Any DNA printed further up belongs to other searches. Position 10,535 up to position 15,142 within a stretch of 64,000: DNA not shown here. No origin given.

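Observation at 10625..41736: Diverged tandem duplication of a ~15-kb module: giant surface protein plus membrane-anchored partner plus exporter 5' end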

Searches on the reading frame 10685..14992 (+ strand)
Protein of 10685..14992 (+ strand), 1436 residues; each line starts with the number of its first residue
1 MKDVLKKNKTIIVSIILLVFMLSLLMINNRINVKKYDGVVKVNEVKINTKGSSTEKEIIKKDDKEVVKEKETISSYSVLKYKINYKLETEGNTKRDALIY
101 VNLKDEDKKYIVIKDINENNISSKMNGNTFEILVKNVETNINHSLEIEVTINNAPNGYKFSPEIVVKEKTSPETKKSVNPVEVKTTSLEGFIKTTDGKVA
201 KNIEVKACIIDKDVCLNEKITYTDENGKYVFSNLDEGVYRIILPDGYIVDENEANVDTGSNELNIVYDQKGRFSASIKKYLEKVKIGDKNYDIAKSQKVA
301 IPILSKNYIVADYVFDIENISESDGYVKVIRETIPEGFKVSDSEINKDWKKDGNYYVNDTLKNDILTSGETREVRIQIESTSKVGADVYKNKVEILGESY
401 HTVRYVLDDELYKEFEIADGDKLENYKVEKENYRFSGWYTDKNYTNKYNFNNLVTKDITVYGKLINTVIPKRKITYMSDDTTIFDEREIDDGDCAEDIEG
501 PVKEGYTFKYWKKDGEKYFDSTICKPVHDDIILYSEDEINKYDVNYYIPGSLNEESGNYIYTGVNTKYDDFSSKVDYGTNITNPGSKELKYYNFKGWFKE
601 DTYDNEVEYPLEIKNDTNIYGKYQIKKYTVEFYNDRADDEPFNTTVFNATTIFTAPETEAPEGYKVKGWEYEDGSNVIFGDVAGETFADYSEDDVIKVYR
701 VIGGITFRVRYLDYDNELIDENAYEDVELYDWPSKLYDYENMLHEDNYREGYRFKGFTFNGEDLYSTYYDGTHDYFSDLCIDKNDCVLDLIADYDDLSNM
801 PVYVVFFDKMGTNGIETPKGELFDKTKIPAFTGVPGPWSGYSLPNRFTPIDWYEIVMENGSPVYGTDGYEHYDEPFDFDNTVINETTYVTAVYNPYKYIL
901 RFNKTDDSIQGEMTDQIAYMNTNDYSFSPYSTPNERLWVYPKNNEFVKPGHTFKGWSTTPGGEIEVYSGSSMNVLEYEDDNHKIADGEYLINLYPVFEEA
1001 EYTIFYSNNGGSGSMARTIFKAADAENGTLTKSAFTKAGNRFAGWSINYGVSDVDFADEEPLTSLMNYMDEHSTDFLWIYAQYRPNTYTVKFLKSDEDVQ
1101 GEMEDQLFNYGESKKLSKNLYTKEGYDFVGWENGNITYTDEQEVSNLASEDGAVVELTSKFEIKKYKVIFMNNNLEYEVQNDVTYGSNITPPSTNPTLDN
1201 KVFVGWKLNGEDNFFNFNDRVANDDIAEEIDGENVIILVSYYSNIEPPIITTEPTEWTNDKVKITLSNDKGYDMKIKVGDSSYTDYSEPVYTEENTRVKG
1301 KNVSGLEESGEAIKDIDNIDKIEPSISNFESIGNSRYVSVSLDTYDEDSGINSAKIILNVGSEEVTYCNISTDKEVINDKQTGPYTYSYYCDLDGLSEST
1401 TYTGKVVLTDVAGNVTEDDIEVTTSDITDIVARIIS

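Call 9: search_protein_families(library=pfam, proteins=[window:10685-14992:+], max_evalue=0.01)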
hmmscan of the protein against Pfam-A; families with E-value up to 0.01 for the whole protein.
window:10685-14992:+ (1436 aa): 3 families
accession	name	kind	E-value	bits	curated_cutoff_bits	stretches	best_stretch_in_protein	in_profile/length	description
PF09479.16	Flg_new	-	6e-38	129.2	27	6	401-463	1-65/65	Listeria-Bacteroides repeat domain (List_Bact_rpt)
PF17210.9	SdrD_B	-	0.00032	21.3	29.7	1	219-258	40-81/112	SdrD B-like domain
PF13620.12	CarboxypepD_reg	-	0.0017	19.1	32.3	1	187-242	1-53/82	Carboxypeptidase regulatory-like domain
